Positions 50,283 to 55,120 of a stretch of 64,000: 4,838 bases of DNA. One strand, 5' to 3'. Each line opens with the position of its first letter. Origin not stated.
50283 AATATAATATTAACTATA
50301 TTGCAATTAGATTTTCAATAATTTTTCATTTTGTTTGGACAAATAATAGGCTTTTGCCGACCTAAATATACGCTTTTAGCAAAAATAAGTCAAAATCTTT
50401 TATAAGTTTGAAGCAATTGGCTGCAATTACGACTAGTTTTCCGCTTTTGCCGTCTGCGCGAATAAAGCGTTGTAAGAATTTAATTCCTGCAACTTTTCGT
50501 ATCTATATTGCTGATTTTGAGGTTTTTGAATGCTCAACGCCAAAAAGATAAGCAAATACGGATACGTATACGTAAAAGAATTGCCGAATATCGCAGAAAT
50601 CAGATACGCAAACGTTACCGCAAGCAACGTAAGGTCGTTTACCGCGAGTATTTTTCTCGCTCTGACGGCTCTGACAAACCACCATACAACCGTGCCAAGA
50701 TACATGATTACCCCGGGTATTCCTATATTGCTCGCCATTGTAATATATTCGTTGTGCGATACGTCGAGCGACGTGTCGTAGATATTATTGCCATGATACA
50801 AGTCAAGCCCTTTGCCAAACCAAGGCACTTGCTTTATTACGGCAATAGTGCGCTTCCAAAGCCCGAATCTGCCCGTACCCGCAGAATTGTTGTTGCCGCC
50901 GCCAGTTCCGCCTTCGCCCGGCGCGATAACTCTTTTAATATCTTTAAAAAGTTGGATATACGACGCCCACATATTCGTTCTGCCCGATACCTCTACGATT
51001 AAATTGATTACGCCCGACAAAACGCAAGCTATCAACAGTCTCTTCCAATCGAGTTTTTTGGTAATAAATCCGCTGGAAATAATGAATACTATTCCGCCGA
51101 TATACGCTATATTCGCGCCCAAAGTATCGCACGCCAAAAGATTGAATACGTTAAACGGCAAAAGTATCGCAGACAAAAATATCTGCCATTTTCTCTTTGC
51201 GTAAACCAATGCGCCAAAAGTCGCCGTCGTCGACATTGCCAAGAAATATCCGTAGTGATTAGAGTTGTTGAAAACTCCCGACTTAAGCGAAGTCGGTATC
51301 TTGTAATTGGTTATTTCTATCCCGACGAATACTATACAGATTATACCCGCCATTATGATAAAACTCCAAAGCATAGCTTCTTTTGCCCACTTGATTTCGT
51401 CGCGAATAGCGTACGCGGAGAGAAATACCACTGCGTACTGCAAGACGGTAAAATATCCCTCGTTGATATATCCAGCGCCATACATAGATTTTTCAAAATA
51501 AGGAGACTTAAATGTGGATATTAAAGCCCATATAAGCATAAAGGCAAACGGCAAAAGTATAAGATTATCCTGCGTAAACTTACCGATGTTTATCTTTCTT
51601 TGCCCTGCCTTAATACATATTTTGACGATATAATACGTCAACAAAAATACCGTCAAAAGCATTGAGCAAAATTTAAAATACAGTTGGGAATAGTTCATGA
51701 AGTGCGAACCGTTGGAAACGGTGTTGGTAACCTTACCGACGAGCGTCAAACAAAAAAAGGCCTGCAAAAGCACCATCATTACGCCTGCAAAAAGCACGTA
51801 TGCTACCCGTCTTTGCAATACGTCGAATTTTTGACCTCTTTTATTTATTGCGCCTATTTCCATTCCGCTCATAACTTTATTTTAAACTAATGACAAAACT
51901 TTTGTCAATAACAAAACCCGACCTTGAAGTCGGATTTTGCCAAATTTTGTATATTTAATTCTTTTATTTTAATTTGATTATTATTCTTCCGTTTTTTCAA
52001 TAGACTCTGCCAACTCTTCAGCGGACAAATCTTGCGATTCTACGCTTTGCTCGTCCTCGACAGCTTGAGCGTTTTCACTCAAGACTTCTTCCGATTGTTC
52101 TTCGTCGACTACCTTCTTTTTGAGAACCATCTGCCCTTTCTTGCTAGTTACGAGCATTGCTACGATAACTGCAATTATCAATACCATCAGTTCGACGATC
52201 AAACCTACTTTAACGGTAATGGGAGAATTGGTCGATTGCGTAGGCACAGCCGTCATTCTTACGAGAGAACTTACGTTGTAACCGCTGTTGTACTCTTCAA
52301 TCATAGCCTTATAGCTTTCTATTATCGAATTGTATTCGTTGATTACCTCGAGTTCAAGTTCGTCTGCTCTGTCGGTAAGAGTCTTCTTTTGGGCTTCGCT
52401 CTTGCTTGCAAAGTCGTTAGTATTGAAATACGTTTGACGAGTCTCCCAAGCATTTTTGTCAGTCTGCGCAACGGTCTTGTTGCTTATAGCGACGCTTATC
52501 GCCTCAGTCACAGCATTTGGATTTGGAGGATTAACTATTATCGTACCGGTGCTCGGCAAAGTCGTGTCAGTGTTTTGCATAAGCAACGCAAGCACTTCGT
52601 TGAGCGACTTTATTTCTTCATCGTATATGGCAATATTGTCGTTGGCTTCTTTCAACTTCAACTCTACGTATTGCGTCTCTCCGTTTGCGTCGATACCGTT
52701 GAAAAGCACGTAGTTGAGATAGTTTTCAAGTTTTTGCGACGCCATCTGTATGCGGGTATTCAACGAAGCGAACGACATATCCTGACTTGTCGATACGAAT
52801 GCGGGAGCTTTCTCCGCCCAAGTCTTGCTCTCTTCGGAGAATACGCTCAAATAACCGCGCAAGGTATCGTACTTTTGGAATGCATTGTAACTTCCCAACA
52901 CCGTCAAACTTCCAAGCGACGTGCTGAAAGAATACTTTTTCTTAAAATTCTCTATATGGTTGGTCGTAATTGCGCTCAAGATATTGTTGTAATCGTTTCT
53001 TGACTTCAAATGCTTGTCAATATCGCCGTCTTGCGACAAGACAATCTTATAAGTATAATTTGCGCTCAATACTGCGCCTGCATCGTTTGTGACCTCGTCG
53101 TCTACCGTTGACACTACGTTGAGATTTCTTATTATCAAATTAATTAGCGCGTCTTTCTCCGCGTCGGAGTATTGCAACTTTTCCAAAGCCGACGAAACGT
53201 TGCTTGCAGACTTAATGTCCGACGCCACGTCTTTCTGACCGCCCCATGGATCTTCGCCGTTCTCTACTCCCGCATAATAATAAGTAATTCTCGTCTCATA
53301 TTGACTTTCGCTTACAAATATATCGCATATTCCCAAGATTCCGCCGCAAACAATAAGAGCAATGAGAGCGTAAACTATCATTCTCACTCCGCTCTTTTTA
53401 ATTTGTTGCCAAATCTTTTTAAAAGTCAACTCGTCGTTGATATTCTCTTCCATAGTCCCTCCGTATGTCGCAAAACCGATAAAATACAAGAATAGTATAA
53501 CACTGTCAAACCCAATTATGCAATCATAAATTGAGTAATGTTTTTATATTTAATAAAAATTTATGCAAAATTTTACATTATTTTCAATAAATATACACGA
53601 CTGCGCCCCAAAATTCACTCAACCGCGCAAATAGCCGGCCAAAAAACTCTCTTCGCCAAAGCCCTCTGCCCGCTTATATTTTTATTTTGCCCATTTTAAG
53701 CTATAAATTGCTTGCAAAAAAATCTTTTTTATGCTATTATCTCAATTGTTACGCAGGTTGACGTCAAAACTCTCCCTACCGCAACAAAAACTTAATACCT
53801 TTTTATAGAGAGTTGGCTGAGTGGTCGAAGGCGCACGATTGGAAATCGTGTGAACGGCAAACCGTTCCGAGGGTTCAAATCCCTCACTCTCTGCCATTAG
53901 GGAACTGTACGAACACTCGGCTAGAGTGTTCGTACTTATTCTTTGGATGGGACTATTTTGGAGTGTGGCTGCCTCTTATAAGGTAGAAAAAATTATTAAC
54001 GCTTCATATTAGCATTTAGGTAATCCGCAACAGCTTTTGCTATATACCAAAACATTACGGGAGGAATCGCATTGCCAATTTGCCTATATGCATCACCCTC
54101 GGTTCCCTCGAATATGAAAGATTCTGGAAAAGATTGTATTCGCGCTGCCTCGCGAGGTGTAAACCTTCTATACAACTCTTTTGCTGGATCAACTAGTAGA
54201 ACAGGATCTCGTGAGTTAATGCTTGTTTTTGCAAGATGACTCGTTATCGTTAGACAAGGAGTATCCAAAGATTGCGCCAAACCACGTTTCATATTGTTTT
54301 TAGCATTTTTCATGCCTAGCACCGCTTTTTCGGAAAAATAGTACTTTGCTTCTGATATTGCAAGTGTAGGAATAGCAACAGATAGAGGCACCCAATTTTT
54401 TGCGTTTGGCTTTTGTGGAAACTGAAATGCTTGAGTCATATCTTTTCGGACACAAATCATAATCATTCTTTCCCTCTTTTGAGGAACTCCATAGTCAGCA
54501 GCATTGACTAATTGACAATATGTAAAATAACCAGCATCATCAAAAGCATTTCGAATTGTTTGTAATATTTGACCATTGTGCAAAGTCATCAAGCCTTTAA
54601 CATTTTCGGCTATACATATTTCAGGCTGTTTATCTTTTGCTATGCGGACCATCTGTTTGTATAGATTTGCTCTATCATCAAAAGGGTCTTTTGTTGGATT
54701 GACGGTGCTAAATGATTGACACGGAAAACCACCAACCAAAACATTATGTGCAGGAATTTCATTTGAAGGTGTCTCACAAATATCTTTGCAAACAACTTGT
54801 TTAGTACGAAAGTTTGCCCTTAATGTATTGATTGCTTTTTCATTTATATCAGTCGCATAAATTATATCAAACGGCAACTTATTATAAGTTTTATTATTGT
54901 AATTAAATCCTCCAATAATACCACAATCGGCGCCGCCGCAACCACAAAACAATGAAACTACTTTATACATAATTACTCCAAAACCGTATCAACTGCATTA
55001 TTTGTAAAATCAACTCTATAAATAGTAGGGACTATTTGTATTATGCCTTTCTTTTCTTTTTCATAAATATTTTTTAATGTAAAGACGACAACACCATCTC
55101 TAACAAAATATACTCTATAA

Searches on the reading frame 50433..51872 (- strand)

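Call 63: search_protein_families(library=pfam, proteins=[window:50433-51872:-], max_evalue=0.001)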
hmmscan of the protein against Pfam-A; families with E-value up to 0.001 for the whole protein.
window:50433-51872:- (479 aa): 1 family
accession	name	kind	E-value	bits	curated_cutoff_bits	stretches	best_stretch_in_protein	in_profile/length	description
PF04932.20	Wzy_C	-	4.1e-12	46.6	31.7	1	251-392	13-149/149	O-Antigen ligase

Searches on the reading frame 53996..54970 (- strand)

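Call 63: search_protein_families(library=pfam, proteins=[window:53996-54970:-], max_evalue=0.001)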
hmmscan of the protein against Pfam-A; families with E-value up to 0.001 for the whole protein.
window:53996-54970:- (324 aa): 1 family
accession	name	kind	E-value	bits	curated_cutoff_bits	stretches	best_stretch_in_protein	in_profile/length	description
PF00145.23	DNA_methylase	-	1.6e-68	231.9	22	1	2-314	1-322/324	C-5 cytosine-specific DNA methylase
